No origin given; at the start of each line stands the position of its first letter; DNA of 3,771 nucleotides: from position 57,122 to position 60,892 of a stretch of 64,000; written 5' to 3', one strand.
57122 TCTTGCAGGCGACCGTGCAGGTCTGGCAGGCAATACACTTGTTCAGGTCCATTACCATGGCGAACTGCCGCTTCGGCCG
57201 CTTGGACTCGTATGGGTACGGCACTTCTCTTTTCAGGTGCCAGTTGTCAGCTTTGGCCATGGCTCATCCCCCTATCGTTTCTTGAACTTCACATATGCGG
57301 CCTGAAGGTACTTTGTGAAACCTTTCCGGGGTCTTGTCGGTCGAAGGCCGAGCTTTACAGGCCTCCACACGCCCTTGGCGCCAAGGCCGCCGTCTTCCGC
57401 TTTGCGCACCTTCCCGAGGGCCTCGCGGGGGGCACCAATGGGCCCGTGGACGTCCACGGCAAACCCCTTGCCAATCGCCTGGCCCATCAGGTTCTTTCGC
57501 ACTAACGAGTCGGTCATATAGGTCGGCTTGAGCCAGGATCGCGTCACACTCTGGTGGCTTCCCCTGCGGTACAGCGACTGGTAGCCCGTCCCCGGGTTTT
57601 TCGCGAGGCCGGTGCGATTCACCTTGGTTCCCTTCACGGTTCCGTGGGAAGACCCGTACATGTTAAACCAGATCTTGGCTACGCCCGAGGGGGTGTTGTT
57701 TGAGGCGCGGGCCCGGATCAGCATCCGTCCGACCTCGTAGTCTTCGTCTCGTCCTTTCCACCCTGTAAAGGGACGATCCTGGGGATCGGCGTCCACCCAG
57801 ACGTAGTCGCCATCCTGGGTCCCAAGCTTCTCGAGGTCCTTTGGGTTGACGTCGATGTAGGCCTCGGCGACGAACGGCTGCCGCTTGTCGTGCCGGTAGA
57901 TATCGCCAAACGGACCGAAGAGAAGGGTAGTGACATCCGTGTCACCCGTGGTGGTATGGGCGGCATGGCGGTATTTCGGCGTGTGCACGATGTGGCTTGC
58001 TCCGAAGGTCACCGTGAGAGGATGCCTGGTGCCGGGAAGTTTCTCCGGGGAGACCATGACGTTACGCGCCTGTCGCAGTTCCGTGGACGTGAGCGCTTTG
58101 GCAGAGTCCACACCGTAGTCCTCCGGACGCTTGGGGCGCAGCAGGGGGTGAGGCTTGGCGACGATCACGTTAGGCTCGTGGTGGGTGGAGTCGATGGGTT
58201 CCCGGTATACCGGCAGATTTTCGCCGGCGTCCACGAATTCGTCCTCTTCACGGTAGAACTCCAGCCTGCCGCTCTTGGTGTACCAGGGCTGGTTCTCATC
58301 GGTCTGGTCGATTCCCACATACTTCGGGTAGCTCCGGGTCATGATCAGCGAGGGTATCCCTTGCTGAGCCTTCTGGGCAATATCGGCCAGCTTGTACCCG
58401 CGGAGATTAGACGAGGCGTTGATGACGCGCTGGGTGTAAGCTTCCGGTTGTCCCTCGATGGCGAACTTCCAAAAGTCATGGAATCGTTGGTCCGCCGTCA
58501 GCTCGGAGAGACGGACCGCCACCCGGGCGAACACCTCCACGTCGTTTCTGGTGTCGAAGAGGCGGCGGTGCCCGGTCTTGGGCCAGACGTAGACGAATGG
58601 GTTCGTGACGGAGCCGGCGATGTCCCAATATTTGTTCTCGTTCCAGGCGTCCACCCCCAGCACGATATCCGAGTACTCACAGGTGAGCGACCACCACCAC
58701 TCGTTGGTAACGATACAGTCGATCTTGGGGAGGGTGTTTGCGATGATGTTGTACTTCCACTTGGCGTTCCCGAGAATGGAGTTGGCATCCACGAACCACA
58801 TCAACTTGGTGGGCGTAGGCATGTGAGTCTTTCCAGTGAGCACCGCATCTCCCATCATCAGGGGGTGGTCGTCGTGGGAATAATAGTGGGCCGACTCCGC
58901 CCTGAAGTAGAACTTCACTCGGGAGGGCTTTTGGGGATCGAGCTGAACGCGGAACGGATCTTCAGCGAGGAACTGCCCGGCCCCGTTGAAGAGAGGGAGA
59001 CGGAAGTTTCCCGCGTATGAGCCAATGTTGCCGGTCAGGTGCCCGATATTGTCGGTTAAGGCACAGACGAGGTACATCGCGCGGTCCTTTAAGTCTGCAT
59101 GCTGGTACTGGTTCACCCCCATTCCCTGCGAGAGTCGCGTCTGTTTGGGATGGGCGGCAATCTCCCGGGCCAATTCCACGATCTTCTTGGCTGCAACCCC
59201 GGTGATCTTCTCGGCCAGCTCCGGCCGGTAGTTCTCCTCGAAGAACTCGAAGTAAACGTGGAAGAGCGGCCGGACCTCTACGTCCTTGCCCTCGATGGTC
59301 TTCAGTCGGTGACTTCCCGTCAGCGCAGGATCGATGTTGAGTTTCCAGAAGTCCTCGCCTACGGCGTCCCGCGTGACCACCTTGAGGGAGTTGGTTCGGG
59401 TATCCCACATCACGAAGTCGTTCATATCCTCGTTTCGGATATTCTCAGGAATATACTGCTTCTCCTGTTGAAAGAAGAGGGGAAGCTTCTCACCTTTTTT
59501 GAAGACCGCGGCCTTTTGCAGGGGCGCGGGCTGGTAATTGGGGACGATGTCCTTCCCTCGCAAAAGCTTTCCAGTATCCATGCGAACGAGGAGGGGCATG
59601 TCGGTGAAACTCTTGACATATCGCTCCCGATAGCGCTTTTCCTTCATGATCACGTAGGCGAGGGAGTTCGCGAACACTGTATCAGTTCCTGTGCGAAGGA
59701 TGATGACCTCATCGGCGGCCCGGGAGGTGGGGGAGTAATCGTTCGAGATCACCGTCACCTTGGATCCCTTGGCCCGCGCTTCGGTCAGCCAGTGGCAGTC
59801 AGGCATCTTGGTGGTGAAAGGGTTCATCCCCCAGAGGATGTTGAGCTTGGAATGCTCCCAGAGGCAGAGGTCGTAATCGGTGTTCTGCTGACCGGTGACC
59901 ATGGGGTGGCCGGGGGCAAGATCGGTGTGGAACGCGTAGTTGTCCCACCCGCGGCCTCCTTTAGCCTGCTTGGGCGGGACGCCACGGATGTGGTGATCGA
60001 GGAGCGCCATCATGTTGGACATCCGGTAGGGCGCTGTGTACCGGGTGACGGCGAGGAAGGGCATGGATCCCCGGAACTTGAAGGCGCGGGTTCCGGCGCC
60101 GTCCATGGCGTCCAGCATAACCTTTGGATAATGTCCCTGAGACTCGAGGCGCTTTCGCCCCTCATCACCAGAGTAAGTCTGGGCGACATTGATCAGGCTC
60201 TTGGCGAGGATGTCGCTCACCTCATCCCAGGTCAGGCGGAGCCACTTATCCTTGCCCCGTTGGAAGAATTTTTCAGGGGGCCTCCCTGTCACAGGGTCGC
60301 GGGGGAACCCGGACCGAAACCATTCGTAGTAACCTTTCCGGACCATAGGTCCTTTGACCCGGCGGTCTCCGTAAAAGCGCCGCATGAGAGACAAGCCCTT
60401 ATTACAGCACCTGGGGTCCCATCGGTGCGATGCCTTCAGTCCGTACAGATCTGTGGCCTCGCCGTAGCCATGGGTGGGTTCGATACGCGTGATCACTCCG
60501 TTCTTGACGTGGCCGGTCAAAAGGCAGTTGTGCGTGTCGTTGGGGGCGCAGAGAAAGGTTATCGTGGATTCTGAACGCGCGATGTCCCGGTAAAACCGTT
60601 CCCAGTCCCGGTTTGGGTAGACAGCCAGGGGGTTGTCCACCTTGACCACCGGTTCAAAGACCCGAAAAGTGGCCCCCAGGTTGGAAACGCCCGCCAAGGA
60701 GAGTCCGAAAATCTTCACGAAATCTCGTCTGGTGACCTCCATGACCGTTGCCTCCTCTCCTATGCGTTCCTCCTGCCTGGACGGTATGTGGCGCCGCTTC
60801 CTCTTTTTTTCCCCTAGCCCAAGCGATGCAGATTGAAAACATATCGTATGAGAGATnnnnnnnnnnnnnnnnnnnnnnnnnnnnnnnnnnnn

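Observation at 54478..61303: Periplasmic NXR-like type II DMSO-reductase-family enzyme (alpha/beta/gamma/chaperone) behind an Rrf2 regulator; substrate unproven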

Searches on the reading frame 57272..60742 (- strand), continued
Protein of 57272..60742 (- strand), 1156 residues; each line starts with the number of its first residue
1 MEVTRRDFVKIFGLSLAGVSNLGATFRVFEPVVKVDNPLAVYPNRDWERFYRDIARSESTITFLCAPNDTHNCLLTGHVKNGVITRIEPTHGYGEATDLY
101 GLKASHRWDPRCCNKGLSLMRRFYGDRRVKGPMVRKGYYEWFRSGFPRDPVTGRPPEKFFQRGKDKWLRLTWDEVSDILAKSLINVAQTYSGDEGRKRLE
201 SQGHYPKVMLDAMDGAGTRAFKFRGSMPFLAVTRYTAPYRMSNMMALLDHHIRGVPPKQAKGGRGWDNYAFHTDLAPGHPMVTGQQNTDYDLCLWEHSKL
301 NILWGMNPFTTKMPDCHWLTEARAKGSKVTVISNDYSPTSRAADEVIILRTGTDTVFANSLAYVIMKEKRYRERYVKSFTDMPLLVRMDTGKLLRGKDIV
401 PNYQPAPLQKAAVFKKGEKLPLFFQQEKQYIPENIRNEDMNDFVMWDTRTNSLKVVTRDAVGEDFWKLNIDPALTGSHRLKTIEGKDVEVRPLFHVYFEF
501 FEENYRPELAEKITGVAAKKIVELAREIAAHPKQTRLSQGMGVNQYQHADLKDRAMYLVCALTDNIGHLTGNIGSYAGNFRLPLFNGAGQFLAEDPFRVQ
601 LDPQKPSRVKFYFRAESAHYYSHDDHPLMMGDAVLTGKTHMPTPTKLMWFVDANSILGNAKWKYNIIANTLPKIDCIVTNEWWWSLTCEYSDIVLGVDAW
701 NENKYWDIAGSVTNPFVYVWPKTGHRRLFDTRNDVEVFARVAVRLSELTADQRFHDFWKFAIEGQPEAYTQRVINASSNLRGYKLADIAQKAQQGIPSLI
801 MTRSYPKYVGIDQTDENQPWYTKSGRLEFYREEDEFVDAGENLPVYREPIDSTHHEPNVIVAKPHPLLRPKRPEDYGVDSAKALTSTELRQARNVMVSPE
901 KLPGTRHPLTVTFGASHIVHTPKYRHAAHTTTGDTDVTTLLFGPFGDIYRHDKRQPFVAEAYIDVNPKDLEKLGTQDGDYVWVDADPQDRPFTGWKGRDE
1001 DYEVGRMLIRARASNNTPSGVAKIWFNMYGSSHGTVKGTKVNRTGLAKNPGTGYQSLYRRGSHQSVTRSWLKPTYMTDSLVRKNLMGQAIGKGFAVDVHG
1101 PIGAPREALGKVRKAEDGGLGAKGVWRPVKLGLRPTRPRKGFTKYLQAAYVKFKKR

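Call 61: search_protein_families(library=pfam, proteins=[L004:1052-1990:+, L004:2771-3583:-, L004:3640-5055:-, L004:5093-5584:-, L004:5712-6371:+, L004:6384-6899:+, L004:7223-8380:+, L004:8230-9300:+, L004:16109-17524:+, L003:1545-2513:+])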
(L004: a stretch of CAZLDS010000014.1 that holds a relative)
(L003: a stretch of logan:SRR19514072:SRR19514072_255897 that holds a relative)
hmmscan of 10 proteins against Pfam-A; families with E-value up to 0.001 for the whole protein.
L004:1052-1990:+ (312 aa): 0 families

L004:2771-3583:- (270 aa): 0 families

L004:3640-5055:- (471 aa): 0 families

L004:5093-5584:- (163 aa): 3 families
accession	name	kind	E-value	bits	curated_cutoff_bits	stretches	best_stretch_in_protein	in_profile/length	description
PF05425.18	CopD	-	6.2e-08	33.4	32.1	1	58-156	2-102/105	Copper resistance protein D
PF13664.11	DUF4149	-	5e-07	30.4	24.6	1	25-120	2-95/102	Domain of unknown function (DUF4149)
PF03653.18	UPF0093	-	0.00012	22.8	34.2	1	14-156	4-141/146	Uncharacterised protein family (UPF0093)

L004:5712-6371:+ (219 aa): 1 family
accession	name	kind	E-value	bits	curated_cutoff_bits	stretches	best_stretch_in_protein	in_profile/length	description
PF06778.18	Chlor_dismutase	-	3e-45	154.6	25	1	27-203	8-187/189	Chlorite dismutase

L004:6384-6899:+ (171 aa): 2 families
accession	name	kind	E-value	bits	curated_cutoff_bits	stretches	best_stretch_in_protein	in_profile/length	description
PF01243.27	PNPOx_N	-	9.1e-12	45.8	28.1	1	14-101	7-83/120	Pyridoxamine 5'-phosphate oxidase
PF12900.13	Pyridox_ox_2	-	0.0009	19.7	27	0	10-70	3-58/140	Pyridoxamine 5'-phosphate oxidase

L004:7223-8380:+ (385 aa): 1 family
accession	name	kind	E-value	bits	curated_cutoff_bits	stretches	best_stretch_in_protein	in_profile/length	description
PF01208.23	URO-D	-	4.4e-116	388.1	23.9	1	49-380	3-345/346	Uroporphyrinogen decarboxylase (URO-D)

L004:8230-9300:+ (356 aa): 1 family
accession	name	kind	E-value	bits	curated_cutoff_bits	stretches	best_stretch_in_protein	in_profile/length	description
PF00762.24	Ferrochelatase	-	1.2e-79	268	27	1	51-349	2-315/317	Ferrochelatase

L004:16109-17524:+ (471 aa): 3 families
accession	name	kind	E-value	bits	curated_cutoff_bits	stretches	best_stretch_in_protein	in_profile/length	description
PF07992.20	Pyr_redox_2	-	7.9e-15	55.5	26.1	1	82-196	2-121/291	Pyridine nucleotide-disulphide oxidoreductase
PF13454.12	NAD_binding_9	-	2.1e-05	25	21.8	0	84-115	1-34/155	FAD-NAD(P)-binding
PF01266.30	DAO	-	0.00033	20.7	27.9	0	83-114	2-31/353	FAD dependent oxidoreductase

L003:1545-2513:+ (322 aa): 0 families

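Call 66: search_protein_families(library=pfam, proteins=[L028:16216-16791:+, L028:16811-17308:+, L028:17360-18784:+, L028:18657-19214:+, L028:19296-20213:+, L028:20527-21045:+, L028:21082-21978:+, L028:21975-22781:+])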
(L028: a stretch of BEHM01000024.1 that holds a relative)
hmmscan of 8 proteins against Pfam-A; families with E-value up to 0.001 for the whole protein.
L028:16216-16791:+ (191 aa): 2 families
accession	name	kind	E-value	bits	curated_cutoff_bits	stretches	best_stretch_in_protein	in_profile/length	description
PF00116.26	COX2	-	1.1e-06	29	22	1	93-156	50-113/120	Cytochrome C oxidase subunit II, periplasmic domain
PF13473.12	Cupredoxin_1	-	3.8e-05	24.1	27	1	57-146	3-93/104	Cupredoxin-like domain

L028:16811-17308:+ (165 aa): 3 families
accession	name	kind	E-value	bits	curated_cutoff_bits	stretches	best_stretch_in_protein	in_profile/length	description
PF02915.23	Rubrerythrin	-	2.8e-17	63.8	22.8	2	12-88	1-77/137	Rubrerythrin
PF09537.16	DUF2383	-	4.3e-06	27.3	30.8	0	113-146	13-46/111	Domain of unknown function (DUF2383)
PF03232.19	COQ7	-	3.9e-05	23.8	23.5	0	25-67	18-59/169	Ubiquinone biosynthesis protein COQ7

L028:17360-18784:+ (474 aa): 1 family
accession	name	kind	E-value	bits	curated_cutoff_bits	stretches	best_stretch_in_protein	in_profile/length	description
PF12801.12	Fer4_5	-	8.4e-05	22.9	22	0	69-107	3-41/48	4Fe-4S binding domain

L028:18657-19214:+ (185 aa): 2 families
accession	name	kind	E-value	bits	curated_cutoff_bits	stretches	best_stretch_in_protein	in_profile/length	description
PF13473.12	Cupredoxin_1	-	4.1e-11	43.2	27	1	67-174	5-104/104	Cupredoxin-like domain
PF00116.26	COX2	-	0.00012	22.4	22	1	106-169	53-114/120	Cytochrome C oxidase subunit II, periplasmic domain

L028:19296-20213:+ (305 aa): 9 families
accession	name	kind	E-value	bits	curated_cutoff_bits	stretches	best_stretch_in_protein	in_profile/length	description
PF00158.32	Sigma54_activat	-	1.9e-65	220.1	20.2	1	7-165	7-165/168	Sigma-54 interaction domain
PF14532.12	Sigma54_activ_2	-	1.1e-20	74.7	25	1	9-171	8-137/138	Sigma-54 interaction domain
PF25601.1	AAA_lid_14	-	5.8e-20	71.3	27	1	173-245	1-78/87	AAA+ ATPase lid domain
PF07728.20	AAA_5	-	8.6e-10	39.2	22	1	25-143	2-123/139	AAA domain (dynein-related subfamily)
PF02954.25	HTH_8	-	1.3e-09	38.1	22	1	261-299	3-42/42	Bacterial regulatory protein, Fis family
PF18024.7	HTH_50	-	2.3e-06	27.6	27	1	254-302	2-50/50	Helix-turn-helix domain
PF01078.27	Mg_chelatase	-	9.5e-06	25.6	20.3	0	80-142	93-157/207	Magnesium chelatase, subunit ChlI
PF07724.20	AAA_2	-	2.6e-05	24.8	27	1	24-151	5-133/166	AAA domain (Cdc48 subfamily)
PF13191.12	AAA_16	-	4e-05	24.6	32.6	1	17-118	19-121/167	AAA ATPase domain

L028:20527-21045:+ (172 aa): 7 families
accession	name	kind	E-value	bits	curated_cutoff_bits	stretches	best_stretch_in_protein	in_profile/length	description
PF00583.31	Acetyltransf_1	-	1.5e-14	54.7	20.7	1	75-160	34-116/116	Acetyltransferase (GNAT) family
PF13508.13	Acetyltransf_7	-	6e-13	49.4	27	1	78-160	7-82/84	Acetyltransferase (GNAT) domain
PF13673.13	Acetyltransf_10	-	1.5e-08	35.1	23.6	1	78-161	35-108/128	Acetyltransferase (GNAT) domain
PF13527.13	Acetyltransf_9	-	1.4e-07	32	25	1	33-137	4-106/127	Acetyltransferase (GNAT) domain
PF08445.16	FR47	-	2e-06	28.1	22.1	1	90-161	9-78/86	FR47-like protein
PF14542.12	Acetyltransf_CG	-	4.3e-05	24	30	1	106-138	27-59/80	GCN5-related N-acetyl-transferase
PF13480.13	Acetyltransf_6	-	0.00013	22.6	22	1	78-145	76-137/143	Acetyltransferase (GNAT) domain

L028:21082-21978:+ (298 aa): 1 family
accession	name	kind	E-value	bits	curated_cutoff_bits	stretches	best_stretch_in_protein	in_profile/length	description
PF04909.20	Amidohydro_2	-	1.1e-34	121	26.4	1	86-284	67-289/289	Amidohydrolase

L028:21975-22781:+ (268 aa): 4 families
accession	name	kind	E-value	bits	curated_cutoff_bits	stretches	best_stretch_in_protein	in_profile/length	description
PF13561.12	adh_short_C2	-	2e-71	240.7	27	1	28-265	3-236/236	Enoyl-(Acyl carrier protein) reductase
PF00106.31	adh_short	-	7.7e-65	218.5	26.6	1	20-213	1-193/195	short chain dehydrogenase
PF08659.16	KR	-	4.8e-16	59.6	22.6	1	22-186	3-166/180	KR domain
PF02737.24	3HCDH_N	-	0.00047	20.6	22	1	27-73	6-52/180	3-hydroxyacyl-CoA dehydrogenase, NAD binding domain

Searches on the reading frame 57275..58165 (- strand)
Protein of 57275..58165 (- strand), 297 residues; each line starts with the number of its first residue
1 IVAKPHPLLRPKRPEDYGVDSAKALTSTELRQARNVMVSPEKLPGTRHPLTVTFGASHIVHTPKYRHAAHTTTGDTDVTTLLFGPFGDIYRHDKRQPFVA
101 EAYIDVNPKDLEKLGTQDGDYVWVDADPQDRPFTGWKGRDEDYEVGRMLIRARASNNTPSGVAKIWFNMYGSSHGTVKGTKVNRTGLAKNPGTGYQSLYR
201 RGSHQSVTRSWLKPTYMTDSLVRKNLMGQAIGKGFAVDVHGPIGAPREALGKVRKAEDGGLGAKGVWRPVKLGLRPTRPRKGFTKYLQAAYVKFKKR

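Call 23: search_solved_structures(query=window:57275-58165:-, show_alignments=1, max_evalue=1e-10)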
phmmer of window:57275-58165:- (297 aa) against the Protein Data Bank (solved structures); distinct sequences matched with E-value up to 1e-10: 1.
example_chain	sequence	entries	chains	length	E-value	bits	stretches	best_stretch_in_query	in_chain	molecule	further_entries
7b04_B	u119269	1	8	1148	2.3e-52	181.5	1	13-293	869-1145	Nitrite oxidoreductase subunit A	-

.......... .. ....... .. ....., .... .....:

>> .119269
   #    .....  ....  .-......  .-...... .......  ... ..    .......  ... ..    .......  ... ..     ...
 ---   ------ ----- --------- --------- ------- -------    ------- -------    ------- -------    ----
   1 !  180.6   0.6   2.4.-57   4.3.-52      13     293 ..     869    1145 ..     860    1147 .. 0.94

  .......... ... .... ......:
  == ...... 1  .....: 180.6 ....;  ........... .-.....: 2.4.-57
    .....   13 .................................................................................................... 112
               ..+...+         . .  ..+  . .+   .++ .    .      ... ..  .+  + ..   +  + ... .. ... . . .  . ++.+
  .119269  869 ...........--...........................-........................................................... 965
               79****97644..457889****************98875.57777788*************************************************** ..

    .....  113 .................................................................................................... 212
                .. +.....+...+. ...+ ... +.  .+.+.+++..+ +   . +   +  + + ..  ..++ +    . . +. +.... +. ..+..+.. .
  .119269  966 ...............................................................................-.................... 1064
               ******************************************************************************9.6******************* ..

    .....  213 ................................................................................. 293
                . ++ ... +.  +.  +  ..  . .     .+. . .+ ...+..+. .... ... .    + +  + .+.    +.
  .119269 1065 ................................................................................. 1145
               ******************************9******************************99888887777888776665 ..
